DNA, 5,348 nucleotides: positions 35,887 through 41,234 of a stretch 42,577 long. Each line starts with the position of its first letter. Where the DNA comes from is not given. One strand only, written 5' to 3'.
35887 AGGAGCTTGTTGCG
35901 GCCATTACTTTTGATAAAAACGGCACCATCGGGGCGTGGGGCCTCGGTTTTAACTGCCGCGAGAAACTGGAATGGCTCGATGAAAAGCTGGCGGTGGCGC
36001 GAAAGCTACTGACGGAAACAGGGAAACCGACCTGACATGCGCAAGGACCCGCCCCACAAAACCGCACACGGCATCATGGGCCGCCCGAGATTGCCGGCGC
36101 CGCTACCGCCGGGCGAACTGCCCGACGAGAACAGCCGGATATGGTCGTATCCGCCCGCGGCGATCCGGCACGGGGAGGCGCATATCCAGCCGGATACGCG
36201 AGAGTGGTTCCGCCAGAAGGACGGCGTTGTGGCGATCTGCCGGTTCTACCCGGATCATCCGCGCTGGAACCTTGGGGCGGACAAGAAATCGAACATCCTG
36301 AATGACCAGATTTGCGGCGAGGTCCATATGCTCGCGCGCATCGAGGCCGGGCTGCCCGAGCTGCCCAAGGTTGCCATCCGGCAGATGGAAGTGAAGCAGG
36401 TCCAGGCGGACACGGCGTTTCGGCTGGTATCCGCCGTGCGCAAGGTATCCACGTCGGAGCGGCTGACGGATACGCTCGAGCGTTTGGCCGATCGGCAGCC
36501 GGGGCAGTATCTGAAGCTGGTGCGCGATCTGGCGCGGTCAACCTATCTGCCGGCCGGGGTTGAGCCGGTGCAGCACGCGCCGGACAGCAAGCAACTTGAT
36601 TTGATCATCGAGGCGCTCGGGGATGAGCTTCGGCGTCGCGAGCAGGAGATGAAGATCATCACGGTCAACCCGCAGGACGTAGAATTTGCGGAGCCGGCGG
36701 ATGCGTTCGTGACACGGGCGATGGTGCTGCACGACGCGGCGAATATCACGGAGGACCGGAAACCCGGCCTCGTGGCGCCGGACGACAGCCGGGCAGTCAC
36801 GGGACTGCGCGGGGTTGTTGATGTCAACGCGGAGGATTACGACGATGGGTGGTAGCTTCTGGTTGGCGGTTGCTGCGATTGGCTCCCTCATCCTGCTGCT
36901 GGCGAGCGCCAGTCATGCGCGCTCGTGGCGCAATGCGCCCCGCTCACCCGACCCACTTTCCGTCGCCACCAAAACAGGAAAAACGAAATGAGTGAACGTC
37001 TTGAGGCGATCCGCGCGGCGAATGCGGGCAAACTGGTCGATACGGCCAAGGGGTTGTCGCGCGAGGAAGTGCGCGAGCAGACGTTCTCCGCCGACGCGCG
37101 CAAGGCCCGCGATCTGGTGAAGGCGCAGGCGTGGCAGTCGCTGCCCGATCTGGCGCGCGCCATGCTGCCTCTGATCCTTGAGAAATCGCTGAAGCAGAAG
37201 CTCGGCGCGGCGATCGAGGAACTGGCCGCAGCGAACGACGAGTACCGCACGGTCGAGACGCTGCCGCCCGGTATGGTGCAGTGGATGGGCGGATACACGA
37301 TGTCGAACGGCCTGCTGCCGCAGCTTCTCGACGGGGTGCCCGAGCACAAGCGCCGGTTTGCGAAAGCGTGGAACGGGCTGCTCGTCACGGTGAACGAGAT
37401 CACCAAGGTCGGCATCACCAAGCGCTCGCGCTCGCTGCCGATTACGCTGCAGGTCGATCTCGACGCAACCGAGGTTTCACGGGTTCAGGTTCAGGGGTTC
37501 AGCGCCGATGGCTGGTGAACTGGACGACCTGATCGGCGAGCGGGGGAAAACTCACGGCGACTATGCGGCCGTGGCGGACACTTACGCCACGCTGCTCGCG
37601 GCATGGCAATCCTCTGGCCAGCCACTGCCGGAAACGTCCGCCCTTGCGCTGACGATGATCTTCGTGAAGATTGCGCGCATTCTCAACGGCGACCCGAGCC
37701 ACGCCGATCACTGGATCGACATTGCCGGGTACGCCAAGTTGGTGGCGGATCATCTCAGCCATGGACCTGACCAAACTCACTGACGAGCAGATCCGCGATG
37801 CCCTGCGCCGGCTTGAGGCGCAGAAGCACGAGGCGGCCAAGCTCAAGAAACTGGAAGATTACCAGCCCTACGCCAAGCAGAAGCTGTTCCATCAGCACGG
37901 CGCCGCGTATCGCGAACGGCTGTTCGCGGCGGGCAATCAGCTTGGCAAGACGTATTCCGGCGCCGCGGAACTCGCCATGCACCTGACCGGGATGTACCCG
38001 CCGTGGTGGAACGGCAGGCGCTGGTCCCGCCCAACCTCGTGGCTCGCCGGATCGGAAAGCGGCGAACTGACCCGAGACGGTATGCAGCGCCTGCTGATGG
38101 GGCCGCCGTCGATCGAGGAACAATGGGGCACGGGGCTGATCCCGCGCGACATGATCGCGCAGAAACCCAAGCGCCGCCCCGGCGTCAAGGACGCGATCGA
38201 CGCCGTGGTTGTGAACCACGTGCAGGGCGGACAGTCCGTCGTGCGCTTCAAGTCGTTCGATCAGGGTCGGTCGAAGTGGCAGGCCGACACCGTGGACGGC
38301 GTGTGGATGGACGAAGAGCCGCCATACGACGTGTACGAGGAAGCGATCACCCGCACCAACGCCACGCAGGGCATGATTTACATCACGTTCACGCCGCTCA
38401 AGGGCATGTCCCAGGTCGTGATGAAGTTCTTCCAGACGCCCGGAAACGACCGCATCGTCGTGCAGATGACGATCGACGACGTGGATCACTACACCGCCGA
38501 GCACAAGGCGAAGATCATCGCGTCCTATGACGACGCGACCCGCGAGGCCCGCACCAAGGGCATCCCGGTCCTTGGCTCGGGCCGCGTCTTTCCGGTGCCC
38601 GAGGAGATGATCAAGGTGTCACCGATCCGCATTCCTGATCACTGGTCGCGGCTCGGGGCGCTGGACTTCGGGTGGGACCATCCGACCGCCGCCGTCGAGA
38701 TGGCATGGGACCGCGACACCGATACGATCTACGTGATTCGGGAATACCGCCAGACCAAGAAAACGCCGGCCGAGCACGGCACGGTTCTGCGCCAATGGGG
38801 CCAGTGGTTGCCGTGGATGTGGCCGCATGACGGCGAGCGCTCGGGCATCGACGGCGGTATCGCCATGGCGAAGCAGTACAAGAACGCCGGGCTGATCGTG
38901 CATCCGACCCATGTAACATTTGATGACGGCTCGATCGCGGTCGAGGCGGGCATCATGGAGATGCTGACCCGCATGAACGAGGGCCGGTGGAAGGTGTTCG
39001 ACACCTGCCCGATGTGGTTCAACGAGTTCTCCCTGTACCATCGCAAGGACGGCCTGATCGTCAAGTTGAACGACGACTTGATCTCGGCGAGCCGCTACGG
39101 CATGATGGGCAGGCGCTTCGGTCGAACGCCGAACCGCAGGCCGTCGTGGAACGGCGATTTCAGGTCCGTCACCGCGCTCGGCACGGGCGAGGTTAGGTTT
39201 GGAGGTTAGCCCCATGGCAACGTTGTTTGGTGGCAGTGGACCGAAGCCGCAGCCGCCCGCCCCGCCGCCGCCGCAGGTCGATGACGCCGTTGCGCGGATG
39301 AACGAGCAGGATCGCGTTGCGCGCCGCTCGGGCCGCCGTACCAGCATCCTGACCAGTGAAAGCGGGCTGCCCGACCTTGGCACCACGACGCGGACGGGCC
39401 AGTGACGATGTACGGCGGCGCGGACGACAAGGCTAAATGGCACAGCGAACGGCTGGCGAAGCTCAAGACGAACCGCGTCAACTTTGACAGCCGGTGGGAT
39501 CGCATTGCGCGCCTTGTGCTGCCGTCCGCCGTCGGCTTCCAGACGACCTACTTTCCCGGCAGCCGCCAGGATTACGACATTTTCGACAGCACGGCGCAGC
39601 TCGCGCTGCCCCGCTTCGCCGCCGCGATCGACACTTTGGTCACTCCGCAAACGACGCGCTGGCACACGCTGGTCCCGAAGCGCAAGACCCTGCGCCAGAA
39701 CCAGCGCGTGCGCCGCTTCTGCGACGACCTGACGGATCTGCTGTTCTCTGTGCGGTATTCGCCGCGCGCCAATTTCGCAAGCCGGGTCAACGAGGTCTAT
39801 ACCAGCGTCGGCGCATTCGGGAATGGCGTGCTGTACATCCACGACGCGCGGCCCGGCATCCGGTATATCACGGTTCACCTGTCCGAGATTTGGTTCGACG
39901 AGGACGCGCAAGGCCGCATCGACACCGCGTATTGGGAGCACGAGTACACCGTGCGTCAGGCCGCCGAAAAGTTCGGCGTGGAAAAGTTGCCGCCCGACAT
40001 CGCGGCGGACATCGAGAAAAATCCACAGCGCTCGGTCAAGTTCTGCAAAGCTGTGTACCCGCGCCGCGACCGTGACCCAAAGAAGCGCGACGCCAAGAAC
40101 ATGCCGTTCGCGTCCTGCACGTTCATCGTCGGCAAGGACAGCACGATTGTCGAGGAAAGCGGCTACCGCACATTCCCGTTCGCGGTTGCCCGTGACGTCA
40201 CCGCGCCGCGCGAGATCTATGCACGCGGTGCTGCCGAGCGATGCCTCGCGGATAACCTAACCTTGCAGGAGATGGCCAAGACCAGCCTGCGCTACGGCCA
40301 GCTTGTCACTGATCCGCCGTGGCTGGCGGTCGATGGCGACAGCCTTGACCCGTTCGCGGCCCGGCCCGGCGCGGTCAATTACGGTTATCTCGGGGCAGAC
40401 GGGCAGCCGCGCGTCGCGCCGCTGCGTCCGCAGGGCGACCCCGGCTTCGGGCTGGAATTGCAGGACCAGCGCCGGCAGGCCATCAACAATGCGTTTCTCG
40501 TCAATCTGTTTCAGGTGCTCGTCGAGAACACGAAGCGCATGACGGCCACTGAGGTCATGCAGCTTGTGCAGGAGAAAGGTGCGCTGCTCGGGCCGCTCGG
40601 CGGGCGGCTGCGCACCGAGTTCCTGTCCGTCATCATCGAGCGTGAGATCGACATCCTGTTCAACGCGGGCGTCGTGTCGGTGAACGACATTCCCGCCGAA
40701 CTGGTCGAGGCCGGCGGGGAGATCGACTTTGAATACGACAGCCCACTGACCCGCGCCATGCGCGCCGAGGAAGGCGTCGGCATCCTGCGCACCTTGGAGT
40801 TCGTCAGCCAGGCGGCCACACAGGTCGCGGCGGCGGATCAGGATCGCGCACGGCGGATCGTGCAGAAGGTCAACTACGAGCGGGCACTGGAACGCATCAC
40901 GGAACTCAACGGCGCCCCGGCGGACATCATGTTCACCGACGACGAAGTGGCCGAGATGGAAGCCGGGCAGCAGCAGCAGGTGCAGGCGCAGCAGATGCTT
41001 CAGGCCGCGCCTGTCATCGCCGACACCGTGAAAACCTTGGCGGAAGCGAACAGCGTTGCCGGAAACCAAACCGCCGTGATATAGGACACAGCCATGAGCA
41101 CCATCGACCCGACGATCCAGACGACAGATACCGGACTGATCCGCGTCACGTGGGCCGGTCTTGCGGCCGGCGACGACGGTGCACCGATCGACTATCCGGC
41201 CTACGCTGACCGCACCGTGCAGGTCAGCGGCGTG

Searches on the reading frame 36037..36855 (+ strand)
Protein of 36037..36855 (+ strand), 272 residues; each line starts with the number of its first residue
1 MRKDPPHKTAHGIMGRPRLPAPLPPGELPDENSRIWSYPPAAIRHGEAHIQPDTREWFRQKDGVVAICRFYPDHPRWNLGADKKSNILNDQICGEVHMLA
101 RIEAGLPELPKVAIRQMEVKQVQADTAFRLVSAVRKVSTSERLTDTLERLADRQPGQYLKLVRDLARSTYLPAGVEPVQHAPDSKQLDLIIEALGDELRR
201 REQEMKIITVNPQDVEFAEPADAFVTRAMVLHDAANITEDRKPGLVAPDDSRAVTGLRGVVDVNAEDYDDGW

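Call 11: search_protein_families(library=phrogs, proteins=[window:36037-36855:+], max_evalue=0.01)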
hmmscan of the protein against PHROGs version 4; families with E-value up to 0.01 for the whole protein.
window:36037-36855:+ (272 aa): 0 families

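Call 12: search_protein_families(library=pfam, proteins=[window:36037-36855:+], max_evalue=0.01)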
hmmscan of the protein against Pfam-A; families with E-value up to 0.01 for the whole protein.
window:36037-36855:+ (272 aa): 0 families

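Call 27: find_encoding_contigs(protein=window:36037-36855:+, flank=10000, max_places=10)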
Protein window:36037-36855:+ (272 aa): 23 contigs read that carry it; 7 places shown.
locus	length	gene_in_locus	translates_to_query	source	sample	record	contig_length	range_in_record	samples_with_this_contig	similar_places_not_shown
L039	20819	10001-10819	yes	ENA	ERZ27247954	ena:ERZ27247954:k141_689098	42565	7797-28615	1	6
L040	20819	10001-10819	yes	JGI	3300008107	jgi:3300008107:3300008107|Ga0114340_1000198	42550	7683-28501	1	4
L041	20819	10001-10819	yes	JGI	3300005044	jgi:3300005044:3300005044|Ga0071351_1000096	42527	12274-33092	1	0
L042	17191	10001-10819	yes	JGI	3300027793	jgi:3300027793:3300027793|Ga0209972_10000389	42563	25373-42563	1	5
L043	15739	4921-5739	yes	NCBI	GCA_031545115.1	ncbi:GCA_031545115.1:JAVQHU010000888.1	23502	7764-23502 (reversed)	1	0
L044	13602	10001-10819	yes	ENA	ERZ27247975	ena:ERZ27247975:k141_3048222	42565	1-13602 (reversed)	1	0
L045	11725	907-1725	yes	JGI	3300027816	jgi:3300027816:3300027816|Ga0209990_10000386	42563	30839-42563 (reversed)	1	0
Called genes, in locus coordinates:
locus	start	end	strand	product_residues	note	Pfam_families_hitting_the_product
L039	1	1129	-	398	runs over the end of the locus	PF10926:DUF2800, PF12705:PDDEXK_1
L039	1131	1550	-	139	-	-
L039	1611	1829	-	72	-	-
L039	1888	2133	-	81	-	-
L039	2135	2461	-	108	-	-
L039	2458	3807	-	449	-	PF00176:SNF2-rel_dom, PF00271:Helicase_C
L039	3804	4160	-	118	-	-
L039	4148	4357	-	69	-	-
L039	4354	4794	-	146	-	-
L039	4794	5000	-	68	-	-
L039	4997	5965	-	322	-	-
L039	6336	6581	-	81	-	-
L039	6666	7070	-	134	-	-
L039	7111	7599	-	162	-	-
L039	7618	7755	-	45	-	-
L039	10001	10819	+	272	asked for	-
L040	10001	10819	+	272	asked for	-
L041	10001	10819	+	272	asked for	-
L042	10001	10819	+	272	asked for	-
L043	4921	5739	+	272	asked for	-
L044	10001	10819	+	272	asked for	-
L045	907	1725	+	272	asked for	-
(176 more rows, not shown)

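Call 59: search_solved_structures(query=window:36037-36855:+, max_evalue=1)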
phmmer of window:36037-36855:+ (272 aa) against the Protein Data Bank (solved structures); distinct sequences matched with E-value up to 1: 1.
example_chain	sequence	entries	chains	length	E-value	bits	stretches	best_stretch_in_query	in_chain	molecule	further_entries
7nzo_AAA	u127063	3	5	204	0.34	13.6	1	17-69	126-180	D-lyxose/D-mannose family sugar isomerase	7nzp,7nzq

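Call 90: search_protein_families(library=ncbifam, proteins=[window:36037-36855:+], max_evalue=0.05)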
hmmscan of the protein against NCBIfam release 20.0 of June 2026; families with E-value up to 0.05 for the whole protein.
window:36037-36855:+ (272 aa): 0 families

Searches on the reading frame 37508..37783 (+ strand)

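Call 51: search_protein_families(library=pfam, proteins=[window:37508-37783:+], max_evalue=0.05)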
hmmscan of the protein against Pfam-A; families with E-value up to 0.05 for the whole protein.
window:37508-37783:+ (91 aa): 1 family
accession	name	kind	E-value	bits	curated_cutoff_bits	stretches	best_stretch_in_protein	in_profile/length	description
PF19905.4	DUF6378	-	4.7e-10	40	27.1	1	10-80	12-78/81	Domain of unknown function (DUF6378)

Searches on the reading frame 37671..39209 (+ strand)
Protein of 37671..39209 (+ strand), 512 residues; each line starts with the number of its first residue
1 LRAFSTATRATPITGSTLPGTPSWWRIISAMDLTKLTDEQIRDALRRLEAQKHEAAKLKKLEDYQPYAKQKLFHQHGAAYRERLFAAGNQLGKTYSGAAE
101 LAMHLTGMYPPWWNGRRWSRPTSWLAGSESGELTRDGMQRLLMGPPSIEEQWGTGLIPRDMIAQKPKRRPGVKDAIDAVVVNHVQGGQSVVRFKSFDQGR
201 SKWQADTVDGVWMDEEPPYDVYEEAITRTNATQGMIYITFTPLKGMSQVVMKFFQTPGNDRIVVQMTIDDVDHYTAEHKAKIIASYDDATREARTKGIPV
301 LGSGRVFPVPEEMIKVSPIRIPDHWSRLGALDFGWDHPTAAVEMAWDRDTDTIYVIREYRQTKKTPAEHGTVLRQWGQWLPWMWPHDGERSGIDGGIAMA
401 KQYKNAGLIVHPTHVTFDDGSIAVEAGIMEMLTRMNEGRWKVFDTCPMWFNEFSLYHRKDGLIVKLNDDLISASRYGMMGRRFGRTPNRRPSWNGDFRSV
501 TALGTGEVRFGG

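Call 11: search_protein_families(library=phrogs, proteins=[window:37671-39209:+], max_evalue=0.01)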
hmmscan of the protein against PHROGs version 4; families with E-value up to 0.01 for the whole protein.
window:37671-39209:+ (512 aa): 4 families
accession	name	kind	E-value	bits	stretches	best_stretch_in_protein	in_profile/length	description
phrog_31467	-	unknown function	1.1e-45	157.2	1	67-279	42-258/261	-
phrog_2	-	head and packaging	3.7e-31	109.6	1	51-489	256-597/807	terminase large subunit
phrog_5653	-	head and packaging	6.5e-30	105.3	1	302-485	6-184/199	terminase large subunit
phrog_30463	-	unknown function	6.1e-22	79.2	1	412-486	3-78/101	-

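Call 12: search_protein_families(library=pfam, proteins=[window:37671-39209:+], max_evalue=0.01)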
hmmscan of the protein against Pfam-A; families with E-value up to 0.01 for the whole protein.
window:37671-39209:+ (512 aa): 2 families
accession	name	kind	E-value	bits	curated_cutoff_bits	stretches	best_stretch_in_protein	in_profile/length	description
PF03237.21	Terminase_6N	-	1.5e-30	106.9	22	1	85-311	2-212/215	Terminase large subunit, T4likevirus-type, N-terminal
PF17289.8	Terminase_6C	-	4.1e-17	63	22.6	1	330-479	2-153/155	Terminase RNaseH-like domain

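Call 18: find_related_loci(query=window:37671-39209:+, collection=viral_contigs, flank=10000)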
Query window:37671-39209:+ (512 aa) in viral_contigs; peptide patterns used: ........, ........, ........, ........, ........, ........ (x = any residue, [..] = any of these).
38 stretches matched a pattern; 33 encode a relative of the query (tblastn E <= 1e-3); 33 distinct loci.
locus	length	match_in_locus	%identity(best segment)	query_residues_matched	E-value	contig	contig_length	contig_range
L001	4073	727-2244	74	28-510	0e+0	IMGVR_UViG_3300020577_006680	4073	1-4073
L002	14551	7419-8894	72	13-508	0e+0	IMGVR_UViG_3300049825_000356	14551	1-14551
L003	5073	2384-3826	73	32-510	0e+0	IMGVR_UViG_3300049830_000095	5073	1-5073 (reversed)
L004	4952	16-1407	75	48-510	0e+0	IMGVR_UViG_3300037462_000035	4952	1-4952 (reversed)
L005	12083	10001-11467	70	21-508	0e+0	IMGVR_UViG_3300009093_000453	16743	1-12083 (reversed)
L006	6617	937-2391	72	31-510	0e+0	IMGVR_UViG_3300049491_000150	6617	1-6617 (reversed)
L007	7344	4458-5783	54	40-486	4e-160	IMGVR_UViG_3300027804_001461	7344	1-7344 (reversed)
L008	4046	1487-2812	54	40-486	3e-165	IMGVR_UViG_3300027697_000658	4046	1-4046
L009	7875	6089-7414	54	40-486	5e-160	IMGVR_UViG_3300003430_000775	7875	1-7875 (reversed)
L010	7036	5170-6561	52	27-492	1e-159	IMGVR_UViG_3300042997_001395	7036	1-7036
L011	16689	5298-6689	52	27-492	3e-159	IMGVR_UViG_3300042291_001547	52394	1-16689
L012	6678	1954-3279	53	40-486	4e-159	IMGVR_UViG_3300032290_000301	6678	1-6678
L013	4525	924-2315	52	27-492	3e-162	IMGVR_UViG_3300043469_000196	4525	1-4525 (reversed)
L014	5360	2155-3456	53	61-488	2e-152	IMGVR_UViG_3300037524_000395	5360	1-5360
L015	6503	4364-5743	49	33-491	1e-148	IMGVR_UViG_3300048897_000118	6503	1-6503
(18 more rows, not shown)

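Call 41: search_dna_similar(query=window:37671-39209:+, collection=phages, mode=protein, max_rows=25)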
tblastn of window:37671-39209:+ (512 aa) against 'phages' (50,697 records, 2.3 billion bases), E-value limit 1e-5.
Records with a match: 436; places in all: 440; records where one place covers at least 80% of the query: 407.
Best place of each record, by identity: <60% 436.
By first word of the organism name: Pseudomonas 111; Escherichia 101; Salmonella 98; Proteus 20; Vibrio 18; Aeromonas 11; Enterobacteria 10; Caudoviricetes 10; Arthrobacter 8; Cronobacter 6; and 23 more.
By host as written in the record: Escherichia coli 62; Pseudomonas aeruginosa 39; - 34; Salmonella enterica subsp. enterica serovar Typhimurium 21; Salmonella sp. 17; Pseudomonas aeruginosa PAO1 16; Salmonella enterica 11; Proteus mirabilis 11; and 131 more.
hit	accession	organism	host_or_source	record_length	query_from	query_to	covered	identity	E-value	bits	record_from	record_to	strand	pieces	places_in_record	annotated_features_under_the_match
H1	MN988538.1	Rhizobium phage RHph_Y25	Rhizobium etli N6212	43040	48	501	89%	58.0%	2e-170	539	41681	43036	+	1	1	terminase large subunit protein | hypothetical protein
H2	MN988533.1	Rhizobium phage RHph_N2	Rhizobium etli N741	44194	48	501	89%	57.8%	1e-169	536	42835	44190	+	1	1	terminase large subunit protein | hypothetical protein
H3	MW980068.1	Rhizobium phage RHEph18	Rhizobium etli sv. phaseoli N561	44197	48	501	89%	57.8%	1e-169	536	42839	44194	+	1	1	terminase large subunit protein | hypothetical protein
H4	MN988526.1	Rhizobium phage RHph_N3_2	Rhizobium phaseoli N3_2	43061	28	491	91%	56.3%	2e-165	524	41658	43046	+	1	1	terminase large subunit protein | hypothetical protein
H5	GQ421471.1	Xylella phage Xfas53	Xylella fastidiosa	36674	42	488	87%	53.7%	3e-148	475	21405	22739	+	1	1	terL: TerL | gp30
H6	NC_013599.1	Xylella phage Xfas53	Xylella fastidiosa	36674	42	488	87%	53.7%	3e-148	475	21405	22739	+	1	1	terL: terminase family protein | DUF5681 domain-containing protein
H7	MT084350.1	Xylella phage Xfas53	Xylella fastidiosa subsp. multiplex ...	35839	42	488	87%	53.5%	3e-148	475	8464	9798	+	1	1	putative DNA packaging protein | hypothetical protein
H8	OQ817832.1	Achromobacter phage CF418P1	Achromobacter sp.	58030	56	483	84%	52.0%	4e-138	446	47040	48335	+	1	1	terminase large subunit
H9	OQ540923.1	Microcystis phage MJing1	Microcystis sp.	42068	36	485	88%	46.8%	8e-125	407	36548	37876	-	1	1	terminase-like family protein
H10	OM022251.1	Escherichia phage HZ41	Escherichia sp.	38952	2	485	95%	42.0%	2e-121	397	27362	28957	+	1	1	record has no annotation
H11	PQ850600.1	Escherichia phage Dewey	Escherichia coli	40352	2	485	95%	42.0%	4e-121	397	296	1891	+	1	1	terminase large subunit | terminase small subunit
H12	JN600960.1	Enterobacteria phage IME10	Escherichia coli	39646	2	485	95%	42.0%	5e-121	396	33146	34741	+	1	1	2: terminase large subunit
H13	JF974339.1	Enterobacteria phage IME10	Escherichia coli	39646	2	485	95%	42.0%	5e-121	396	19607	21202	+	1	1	2: terminase large subunit | 3: terminase small subunit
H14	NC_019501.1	Enterobacteria phage IME10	Escherichia coli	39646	2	485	95%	42.0%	5e-121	396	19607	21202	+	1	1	2: terminase large subunit | 3: terminase small subunit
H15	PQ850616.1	Escherichia phage Louie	Escherichia coli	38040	2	485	95%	41.8%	1e-120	395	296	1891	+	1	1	terminase large subunit | terminase small subunit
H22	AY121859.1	Salmonella phage P22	-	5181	5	477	92%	41.0%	1e-117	385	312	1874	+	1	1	section A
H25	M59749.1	Salmonella phage P22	-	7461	5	477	92%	41.0%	5e-117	385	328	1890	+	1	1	DNA pacaging | CDS | DNA packaging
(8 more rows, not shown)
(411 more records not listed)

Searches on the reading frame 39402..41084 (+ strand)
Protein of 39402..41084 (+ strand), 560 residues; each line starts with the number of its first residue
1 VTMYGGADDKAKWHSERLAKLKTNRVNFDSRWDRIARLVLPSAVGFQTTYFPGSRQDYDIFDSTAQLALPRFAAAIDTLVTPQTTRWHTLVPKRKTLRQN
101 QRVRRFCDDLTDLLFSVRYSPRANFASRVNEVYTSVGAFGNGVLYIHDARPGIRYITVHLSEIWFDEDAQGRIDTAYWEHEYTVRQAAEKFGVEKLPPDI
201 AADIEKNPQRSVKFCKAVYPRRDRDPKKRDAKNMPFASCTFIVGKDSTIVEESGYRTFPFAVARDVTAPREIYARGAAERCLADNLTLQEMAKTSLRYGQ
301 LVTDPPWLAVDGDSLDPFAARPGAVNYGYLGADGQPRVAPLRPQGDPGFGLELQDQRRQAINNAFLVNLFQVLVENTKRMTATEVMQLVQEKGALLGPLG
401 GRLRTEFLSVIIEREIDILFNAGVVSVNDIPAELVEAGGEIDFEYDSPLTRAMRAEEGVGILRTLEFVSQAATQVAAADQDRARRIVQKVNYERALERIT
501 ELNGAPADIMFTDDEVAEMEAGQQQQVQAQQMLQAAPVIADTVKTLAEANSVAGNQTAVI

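Call 11: search_protein_families(library=phrogs, proteins=[window:39402-41084:+], max_evalue=0.01)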
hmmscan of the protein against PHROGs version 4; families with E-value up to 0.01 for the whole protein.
window:39402-41084:+ (560 aa): 4 families
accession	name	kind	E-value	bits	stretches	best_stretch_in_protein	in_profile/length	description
phrog_332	-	connector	7.7e-127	425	1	8-551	8-546/560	head-tail adaptor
phrog_21528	-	unknown function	4.8e-34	118.8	1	17-227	9-222/224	-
phrog_21643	-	unknown function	2.4e-32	113.1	1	290-556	6-256/268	-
phrog_449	-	connector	1e-22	81.3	1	11-544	5-509/520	head-tail adaptor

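Call 12: search_protein_families(library=pfam, proteins=[window:39402-41084:+], max_evalue=0.01)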
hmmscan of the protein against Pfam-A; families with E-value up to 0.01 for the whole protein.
window:39402-41084:+ (560 aa): 1 family
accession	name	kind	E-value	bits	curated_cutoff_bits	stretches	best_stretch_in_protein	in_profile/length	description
PF12236.14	Head-tail_con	-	2.2e-100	336.8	27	1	15-510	5-489/489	Bacteriophage head to tail connecting protein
